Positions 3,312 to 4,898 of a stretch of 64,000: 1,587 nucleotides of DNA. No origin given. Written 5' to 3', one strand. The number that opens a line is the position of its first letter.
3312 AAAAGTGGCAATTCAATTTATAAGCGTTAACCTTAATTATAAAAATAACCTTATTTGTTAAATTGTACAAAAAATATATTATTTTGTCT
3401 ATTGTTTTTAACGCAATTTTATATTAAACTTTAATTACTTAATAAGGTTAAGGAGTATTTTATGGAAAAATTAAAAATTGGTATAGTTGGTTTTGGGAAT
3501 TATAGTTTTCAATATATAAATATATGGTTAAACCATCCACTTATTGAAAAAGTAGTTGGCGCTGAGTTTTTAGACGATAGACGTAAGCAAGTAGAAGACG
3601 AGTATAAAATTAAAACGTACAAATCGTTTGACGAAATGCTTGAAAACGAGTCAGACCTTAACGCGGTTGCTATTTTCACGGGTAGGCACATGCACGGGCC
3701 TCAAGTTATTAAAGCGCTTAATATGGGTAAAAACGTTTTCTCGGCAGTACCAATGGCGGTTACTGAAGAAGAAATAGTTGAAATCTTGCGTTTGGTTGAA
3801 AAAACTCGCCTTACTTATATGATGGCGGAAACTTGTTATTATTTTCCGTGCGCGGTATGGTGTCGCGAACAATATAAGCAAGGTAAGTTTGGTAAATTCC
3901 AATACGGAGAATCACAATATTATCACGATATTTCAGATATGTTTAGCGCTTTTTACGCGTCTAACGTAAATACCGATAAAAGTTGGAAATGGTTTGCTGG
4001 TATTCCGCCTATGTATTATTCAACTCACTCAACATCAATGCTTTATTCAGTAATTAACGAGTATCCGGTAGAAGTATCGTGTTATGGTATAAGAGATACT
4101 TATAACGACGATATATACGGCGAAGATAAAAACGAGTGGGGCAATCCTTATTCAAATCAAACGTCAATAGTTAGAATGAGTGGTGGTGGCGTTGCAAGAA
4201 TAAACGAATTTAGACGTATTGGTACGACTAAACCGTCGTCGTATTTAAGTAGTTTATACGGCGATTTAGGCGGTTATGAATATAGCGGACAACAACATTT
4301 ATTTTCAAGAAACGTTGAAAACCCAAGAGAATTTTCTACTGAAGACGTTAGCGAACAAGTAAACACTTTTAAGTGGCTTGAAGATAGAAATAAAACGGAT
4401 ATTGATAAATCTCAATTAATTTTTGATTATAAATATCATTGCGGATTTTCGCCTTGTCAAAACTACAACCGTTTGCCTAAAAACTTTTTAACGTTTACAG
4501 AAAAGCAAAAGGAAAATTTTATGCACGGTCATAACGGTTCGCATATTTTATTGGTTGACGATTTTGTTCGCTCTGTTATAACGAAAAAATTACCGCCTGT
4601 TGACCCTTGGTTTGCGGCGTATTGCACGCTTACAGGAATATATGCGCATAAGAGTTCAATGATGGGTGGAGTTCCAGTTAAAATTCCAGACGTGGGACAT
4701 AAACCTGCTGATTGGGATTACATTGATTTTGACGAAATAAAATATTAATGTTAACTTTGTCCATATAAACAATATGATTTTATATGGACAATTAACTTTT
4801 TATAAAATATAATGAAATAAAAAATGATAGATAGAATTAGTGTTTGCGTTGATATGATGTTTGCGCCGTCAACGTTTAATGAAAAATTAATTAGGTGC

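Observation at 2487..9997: AraC-controlled operon combining three Gfo/Idh/MocA oxidoreductases, a Hyi-like TIM-barrel protein and a glycyl radical enzyme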

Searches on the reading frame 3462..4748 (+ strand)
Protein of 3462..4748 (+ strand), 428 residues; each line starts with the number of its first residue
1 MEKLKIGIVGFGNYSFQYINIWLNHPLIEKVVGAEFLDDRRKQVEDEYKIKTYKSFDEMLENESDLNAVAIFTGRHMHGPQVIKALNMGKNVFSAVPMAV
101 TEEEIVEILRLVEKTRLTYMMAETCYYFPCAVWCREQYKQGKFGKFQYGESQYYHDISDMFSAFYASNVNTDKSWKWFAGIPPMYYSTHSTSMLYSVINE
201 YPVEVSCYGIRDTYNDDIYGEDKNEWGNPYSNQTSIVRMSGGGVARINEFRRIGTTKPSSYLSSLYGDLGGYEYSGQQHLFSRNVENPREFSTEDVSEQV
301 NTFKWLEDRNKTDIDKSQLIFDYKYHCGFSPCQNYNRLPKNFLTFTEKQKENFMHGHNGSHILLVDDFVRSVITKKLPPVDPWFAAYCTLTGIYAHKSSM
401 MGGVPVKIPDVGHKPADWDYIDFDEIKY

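Call 3: search_protein_families(library=pfam, proteins=[window:3462-4748:+])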
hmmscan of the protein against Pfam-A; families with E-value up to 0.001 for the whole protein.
window:3462-4748:+ (428 aa): 1 family
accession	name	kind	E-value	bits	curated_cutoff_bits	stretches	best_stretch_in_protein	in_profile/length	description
PF01408.29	GFO_IDH_MocA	-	2.5e-15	57.7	24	1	4-121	1-118/120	Oxidoreductase family, NAD-binding Rossmann fold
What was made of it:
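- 3462..4748 (+): GFO1: atypical Gfo/Idh/MocA protein (428 aa) lacking the catalytic Lys (E-T-C instead of E-K-P). Pfam N-terminal Rossmann domain only (call 3).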

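Call 4: search_protein_families(library=ncbifam, proteins=[window:3462-4748:+])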
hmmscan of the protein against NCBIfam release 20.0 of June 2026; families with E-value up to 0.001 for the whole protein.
window:3462-4748:+ (428 aa): 8 families
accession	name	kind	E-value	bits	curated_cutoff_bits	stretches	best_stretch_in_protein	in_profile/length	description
NF040723.1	UDP-GlcNAcDh_Arch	equivalog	9.1e-13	48.4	450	1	4-145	1-140/302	UDP-N-acetylglucosamine 3-dehydrogenase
TIGR04380.1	myo_inos_iolG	equivalog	9.2e-12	44.5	355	1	3-146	1-145/330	inositol 2-dehydrogenase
NF052479.1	LevoglcsnDh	equivalog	1.9e-07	30.1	650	1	22-158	30-166/386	levoglucosan dehydrogenase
NF058561.1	BT_2158_fam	equivalog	1.7e-05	23.6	750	1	3-121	35-152/487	glycoside 3-dehydrogenase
NF052679.1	InsChiInosDhIolG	equivalog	4.9e-05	22.5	540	1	4-109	3-110/343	bifunctional inositol 2-dehydrogenase/D-chiro-inositol 1-dehydrogenase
NF008607.0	PRK11579.1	subfamily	8.5e-05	21.7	330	1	2-152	3-151/346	oxidoreductase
NF058563.1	BT_2159_fam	equivalog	0.00049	19.2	650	1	5-117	2-114/350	disaccharide 3-dehydrogenase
NF007574.0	PRK10206.1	equivalog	0.00056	19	352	1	47-153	47-153/345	oxidoreductase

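Call 29: search_solved_structures(query=window:3462-4745:+, max_evalue=0.001)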
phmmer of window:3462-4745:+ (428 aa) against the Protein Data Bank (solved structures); distinct sequences matched with E-value up to 0.001: 27.
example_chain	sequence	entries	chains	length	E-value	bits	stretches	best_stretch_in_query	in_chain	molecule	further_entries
9azo_A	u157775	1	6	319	4.6e-09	39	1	3-162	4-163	PmdC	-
3e18_A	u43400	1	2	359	1.4e-06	30.8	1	2-153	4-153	oxidoreductase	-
4mkx_A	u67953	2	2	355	4e-06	29.3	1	3-150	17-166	Inositol dehydrogenase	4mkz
4n54_A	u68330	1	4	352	4.4e-06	29.2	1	3-150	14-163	Inositol dehydrogenase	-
6z3b_B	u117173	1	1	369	7.6e-06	28.4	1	45-151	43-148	Gfo/Idh/MocA family oxidoreductase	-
6z3b_A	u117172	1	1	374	7.7e-06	28.4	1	45-151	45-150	Gfo/Idh/MocA family oxidoreductase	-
6z3c_AAA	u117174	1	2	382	8e-06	28.3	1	44-151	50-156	Gfo/Idh/MocA family oxidoreductase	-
6o15_A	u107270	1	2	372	1.1e-05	27.9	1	6-146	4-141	Uncharacterized oxidoreductase YjhC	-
3ec7_A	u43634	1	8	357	2.7e-05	26.6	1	4-114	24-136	Putative Dehydrogenase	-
3nto_A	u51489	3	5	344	3.8e-05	26.1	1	4-110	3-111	Inositol 2-dehydrogenase/D-chiro-inositol 3-dehydrogenase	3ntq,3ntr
2ixa_A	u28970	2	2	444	4.2e-05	25.9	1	58-160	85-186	ALPHA-N-ACETYLGALACTOSAMINIDASE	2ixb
1ofg_A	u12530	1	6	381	6e-05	25.4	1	7-148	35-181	GLUCOSE-FRUCTOSE OXIDOREDUCTASE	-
1ryd_A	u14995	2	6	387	6.2e-05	25.4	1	7-148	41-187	glucose-fructose oxidoreductase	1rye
1evj_A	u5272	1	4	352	6.5e-05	25.3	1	7-148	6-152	GLUCOSE-FRUCTOSE OXIDOREDUCTASE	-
6t2b_A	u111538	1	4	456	7.8e-05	25.1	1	65-157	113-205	Glycosyl hydrolase family 109 protein 2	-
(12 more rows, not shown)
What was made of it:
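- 3462..4748 (+): PDB hits are weak (call 29).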

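Call 67: find_homologous_proteins(query=window:3462-4745:+, max_evalue=1e-10)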
Query window:3462-4745:+ (428 aa): 646 proteins with E <= 1e-10 among 2910 candidates; the best 120 are listed.
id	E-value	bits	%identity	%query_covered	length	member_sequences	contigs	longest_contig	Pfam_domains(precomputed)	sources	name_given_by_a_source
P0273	0.0e+0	1015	100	100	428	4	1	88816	PF01408.29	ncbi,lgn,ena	-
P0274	3.0e-228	776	76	99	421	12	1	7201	PF01408.29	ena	-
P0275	2.8e-186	638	64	99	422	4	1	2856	PF01408.29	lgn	-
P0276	3.4e-186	638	63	100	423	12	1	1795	PF01408.29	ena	-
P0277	7.3e-181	620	62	99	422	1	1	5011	PF01408.29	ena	-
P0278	1.0e-180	620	61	100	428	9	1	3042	PF01408.29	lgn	-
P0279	4.8e-180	617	60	100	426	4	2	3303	PF01408.29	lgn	-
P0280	2.1e-177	609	60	100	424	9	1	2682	PF01408.29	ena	-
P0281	2.3e-177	609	60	100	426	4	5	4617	PF01408.29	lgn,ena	-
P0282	3.3e-177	608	59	100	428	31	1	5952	PF01408.29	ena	-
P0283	5.5e-177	607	60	100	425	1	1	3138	PF01408.29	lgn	-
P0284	7.7e-177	607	60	100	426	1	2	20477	PF01408.29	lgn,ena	-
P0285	1.1e-176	606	60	100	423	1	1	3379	PF01408.29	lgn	-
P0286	1.8e-176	606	60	100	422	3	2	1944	PF01408.29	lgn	-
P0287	3.6e-176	605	61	100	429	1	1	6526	PF01408.29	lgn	-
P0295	3.0e-173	595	59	100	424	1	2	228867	PF01408.29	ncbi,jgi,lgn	-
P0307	1.1e-170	587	60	100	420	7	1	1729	PF01408.29,PF21252.4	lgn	-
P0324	6.7e-147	508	52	98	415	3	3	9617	PF01408.29,PF22725.2,PF02894.23,PF21252.4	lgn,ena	-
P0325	1.5e-146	507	53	99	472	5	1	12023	PF01408.29,PF21252.4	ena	-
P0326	2.3e-146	506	51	99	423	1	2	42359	PF01408.29,PF21252.4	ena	-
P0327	2.6e-146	506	53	99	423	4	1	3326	PF01408.29,PF21252.4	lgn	-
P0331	9.5e-146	504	53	98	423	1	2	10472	PF01408.29,PF21252.4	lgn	-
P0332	1.6e-145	504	51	100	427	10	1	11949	PF01408.29,PF21252.4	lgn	-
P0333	2.8e-145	503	53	99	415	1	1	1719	PF01408.29,PF22725.2,PF02894.23,PF21252.4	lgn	-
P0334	1.5e-144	500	52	99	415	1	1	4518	PF01408.29,PF22725.2,PF02894.23,PF21252.4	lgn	-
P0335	4.9e-144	499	52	99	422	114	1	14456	PF01408.29,PF21252.4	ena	-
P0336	1.0e-143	498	52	96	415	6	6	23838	PF01408.29,PF21252.4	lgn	-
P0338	1.6e-143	497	52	99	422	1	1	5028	PF01408.29,PF02894.23,PF21252.4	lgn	-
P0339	2.0e-143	497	52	99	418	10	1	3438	PF01408.29,PF21252.4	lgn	-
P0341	5.4e-143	495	51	99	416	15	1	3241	PF01408.29,PF22725.2,PF02894.23,PF21252.4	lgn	-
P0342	1.4e-142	494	52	98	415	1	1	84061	PF01408.29,PF22725.2,PF02894.23,PF21252.4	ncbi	-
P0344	3.7e-142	493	52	99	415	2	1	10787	PF01408.29,PF22725.2,PF21252.4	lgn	-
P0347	1.4e-141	491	52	100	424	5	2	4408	PF01408.29,PF21252.4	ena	-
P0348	3.6e-141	489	51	99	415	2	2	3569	PF01408.29,PF22725.2,PF02894.23,PF21252.4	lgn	-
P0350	2.5e-140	487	53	95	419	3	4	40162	PF01408.29,PF21252.4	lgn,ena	-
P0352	3.9e-140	486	51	99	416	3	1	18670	PF01408.29,PF21252.4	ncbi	-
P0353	4.6e-140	486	51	99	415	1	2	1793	PF01408.29,PF22725.2,PF02894.23,PF21252.4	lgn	-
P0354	6.2e-140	485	50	100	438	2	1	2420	PF01408.29,PF21252.4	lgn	-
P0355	9.5e-140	485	52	99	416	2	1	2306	PF01408.29,PF21252.4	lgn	-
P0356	9.9e-140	485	52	99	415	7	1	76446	PF01408.29,PF22725.2,PF02894.23,PF21252.4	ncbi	-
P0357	1.6e-139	484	50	99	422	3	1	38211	PF01408.29,PF21252.4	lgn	-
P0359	2.5e-139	483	49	99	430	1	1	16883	PF01408.29,PF21252.4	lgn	-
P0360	2.9e-139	483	52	99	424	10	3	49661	PF01408.29,PF21252.4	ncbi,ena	-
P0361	3.2e-139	483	50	99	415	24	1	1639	PF01408.29,PF21252.4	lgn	-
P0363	8.8e-139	481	50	98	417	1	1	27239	PF01408.29,PF21252.4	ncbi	-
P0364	9.8e-139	481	51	96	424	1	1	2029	PF01408.29,PF21252.4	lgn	-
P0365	1.1e-138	481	50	99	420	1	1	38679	PF01408.29,PF21252.4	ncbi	-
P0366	3.9e-138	479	50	99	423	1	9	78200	PF01408.29,PF22725.2,PF21252.4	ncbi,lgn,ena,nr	ncbi:MAG: Gfo/Idh/MocA family oxidoreductase [Clostridia bacterium]|nr:Gfo/Idh/MocA family oxidoredu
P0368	4.9e-138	479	51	100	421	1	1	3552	PF01408.29,PF21252.4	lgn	-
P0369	5.8e-138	479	49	99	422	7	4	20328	PF01408.29,PF02894.23,PF21252.4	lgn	-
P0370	7.6e-138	478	52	99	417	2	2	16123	PF01408.29,PF21252.4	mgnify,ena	mgnify:CR=1 FL=1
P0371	1.0e-137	478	51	99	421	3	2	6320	PF01408.29,PF21252.4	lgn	-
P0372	1.1e-137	478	52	97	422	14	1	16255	PF01408.29,PF21252.4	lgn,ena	-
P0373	1.9e-137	477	51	99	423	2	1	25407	PF01408.29,PF22725.2,PF02894.23,PF21252.4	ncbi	-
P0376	8.0e-137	475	51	97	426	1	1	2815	PF01408.29,PF21252.4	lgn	-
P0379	4.5e-136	472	51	98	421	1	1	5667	PF01408.29,PF21252.4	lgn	-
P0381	7.5e-136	472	51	98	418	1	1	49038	PF01408.29,PF21252.4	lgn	-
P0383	4.3e-135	469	52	97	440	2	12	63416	PF01408.29,PF21252.4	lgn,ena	-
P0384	1.5e-134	467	52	97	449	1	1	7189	PF01408.29,PF21252.4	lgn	-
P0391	1.5e-132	461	50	99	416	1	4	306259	PF01408.29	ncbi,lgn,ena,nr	ncbi:MAG: Gfo/Idh/MocA family oxidoreductase [Clostridia bacterium]|nr:Gfo/Idh/MocA family oxidoredu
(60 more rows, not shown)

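Call 68: search_protein_families(library=pfam, proteins=[window:3462-4745:+, P0324, P0366], max_evalue=1)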
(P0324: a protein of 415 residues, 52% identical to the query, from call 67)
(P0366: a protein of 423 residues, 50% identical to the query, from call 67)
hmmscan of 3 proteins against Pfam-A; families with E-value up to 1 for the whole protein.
window:3462-4745:+ (428 aa): 3 families
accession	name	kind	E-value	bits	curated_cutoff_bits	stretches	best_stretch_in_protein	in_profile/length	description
PF01408.29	GFO_IDH_MocA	-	2.5e-15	57.7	24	1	4-121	1-118/120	Oxidoreductase family, NAD-binding Rossmann fold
PF02894.22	GFO_IDH_MocA_C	-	0.0011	19.2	22.9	1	140-407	6-217/218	Oxidoreductase family, C-terminal alpha/beta domain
PF04467.17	DUF483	-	0.18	12.2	25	1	97-153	57-113/122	Protein of unknown function (DUF483)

P0324 (415 aa): 4 families
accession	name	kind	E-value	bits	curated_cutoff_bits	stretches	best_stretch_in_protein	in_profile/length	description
PF01408.29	GFO_IDH_MocA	-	1.5e-17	64.8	24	1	3-120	1-118/120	Oxidoreductase family, NAD-binding Rossmann fold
PF22725.1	GFO_IDH_MocA_C3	-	3.7e-06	27.4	27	1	133-262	4-123/124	GFO/IDH/MocA C-terminal domain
PF02894.22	GFO_IDH_MocA_C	-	2.4e-05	24.7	22.9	1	138-392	5-212/218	Oxidoreductase family, C-terminal alpha/beta domain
PF21252.2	Glyco_hydro_109_C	-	0.033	13.9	27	1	138-160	8-30/187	Glycosyl hydrolase 109, C-terminal domain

P0366 (423 aa): 4 families
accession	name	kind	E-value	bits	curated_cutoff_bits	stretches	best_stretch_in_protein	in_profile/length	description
PF01408.29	GFO_IDH_MocA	-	5.1e-17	63.1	24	1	6-124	1-119/120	Oxidoreductase family, NAD-binding Rossmann fold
PF22725.1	GFO_IDH_MocA_C3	-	4.5e-06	27.1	27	1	137-271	5-124/124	GFO/IDH/MocA C-terminal domain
PF02894.22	GFO_IDH_MocA_C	-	0.00017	21.9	22.9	1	137-297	1-154/218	Oxidoreductase family, C-terminal alpha/beta domain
PF21252.2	Glyco_hydro_109_C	-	0.08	12.7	27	1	140-167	7-35/187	Glycosyl hydrolase 109, C-terminal domain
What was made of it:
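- Tried and rejected: The precomputed PF21252 marks on homologues turned out to be faint (E 0.03-0.08) and are absent for the window protein (call 68).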

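Call 70: find_encoding_contigs(protein=P0295, flank=9000, max_places=2)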
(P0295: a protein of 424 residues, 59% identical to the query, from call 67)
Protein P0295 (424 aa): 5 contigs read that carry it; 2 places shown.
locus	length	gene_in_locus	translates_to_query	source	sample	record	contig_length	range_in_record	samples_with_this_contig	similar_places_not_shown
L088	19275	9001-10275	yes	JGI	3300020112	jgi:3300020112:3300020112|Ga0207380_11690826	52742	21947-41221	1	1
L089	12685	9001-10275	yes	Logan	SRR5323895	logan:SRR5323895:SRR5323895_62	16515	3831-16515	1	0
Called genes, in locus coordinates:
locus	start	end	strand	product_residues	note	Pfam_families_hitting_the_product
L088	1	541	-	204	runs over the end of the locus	PF04542:Sigma70_r2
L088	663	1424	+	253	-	-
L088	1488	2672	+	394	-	PF10509:GalKase_gal_bdg, PF00288:GHMP_kinases_N, PF08544:GHMP_kinases_C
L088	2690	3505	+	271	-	PF02673:BacA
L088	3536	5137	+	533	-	-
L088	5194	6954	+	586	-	PF07973:tRNA_SAD, PF00587:tRNA-synt_2b, PF03129:HGTP_anticodon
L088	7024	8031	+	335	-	PF00356:LacI (weak), PF00532:Peripla_BP_1, PF13407:Peripla_BP_4, PF13377:Peripla_BP_3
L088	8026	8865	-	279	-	PF00165:HTH_AraC (faint), PF12833:HTH_18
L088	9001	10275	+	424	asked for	PF01408:GFO_IDH_MocA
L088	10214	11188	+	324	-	PF00657:Lipase_GDSL, PF04311:DUF459 (weak), PF13472:Lipase_GDSL_2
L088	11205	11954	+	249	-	PF01261:AP_endonuc_2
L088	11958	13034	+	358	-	PF01408:GFO_IDH_MocA, PF02894:GFO_IDH_MocA_C, PF22725:GFO_IDH_MocA_C3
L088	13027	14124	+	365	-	PF01408:GFO_IDH_MocA, PF22725:GFO_IDH_MocA_C3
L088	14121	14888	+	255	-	PF13353:Fer4_12, PF04055:Radical_SAM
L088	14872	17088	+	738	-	PF02901:PFL-like, PF01228:Gly_radical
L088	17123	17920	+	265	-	PF23441:SDR (weak), PF00106:adh_short, PF08659:KR, PF13561:adh_short_C2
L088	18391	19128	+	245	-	PF00106:adh_short, PF08659:KR (weak), PF13561:adh_short_C2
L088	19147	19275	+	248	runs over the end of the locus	PF01487:DHquinase_I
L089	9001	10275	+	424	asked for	PF01408:GFO_IDH_MocA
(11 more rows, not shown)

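Call 71: find_encoding_contigs(protein=P0391, flank=9000, max_places=2)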
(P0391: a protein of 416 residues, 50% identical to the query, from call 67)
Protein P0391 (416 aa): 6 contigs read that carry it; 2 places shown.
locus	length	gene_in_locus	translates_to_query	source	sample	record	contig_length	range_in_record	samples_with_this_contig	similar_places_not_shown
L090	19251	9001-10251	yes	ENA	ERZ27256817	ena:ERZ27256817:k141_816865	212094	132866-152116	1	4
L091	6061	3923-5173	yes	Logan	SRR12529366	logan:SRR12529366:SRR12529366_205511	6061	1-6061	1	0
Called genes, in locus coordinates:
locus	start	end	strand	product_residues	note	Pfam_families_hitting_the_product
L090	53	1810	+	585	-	PF00224:PK, PF03328:HpcH_HpaI (weak), PF02887:PK_C, PF00391:PEP-utilizers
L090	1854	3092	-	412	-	-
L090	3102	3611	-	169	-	PF04542:Sigma70_r2, PF08281:Sigma70_r4_2, PF04545:Sigma70_r4 (weak)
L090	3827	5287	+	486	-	-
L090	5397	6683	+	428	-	PF00890:FAD_binding_2, PF01266:DAO (weak), PF07992:Pyr_redox_2 (faint), PF12831:FAD_oxidored, PF13450:NAD_binding_8 (weak), PF12831:FAD_oxidored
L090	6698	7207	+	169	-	PF02632:BioY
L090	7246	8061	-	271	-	PF05899:Cupin_3 (weak), PF12833:HTH_18, PF00165:HTH_AraC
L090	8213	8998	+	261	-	PF01261:AP_endonuc_2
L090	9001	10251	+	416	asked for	PF01408:GFO_IDH_MocA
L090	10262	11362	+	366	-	PF01408:GFO_IDH_MocA, PF03447:NAD_binding_3 (weak), PF02894:GFO_IDH_MocA_C, PF22725:GFO_IDH_MocA_C3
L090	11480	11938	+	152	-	PF04892:VanZ-LLP1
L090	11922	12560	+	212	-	PF00583:Acetyltransf_1, PF13508:Acetyltransf_7 (weak)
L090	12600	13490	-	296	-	-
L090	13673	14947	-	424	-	PF06826:Asp-Al_Ex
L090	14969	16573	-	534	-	PF00890:FAD_binding_2, PF01266:DAO, PF03486:HI0933_like, PF07992:Pyr_redox_2 (weak)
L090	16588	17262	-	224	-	PF13510:Fer2_4 (weak), PF13187:Fer4_9 (weak), PF12838:Fer4_7 (weak)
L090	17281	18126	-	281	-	PF23023:Anti-Pycsar_Apyc1, PF12706:Lactamase_B_2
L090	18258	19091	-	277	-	PF00970:FAD_binding_6 (weak), PF00175:NAD_binding_1, PF10418:DHODB_Fe-S_bind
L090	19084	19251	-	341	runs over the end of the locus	PF12838:Fer4_7 (faint), PF13237:Fer4_10 (faint), PF13534:Fer4_17 (faint), PF13187:Fer4_9 (faint), PF14697:Fer4_21 (faint), PF00037:Fer4 (faint), PF13183:Fer4_8 (weak), PF17179:Fer4_22, +1 more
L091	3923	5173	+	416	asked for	PF01408:GFO_IDH_MocA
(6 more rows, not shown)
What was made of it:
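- Sub-module I also occurs alone (call 71).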
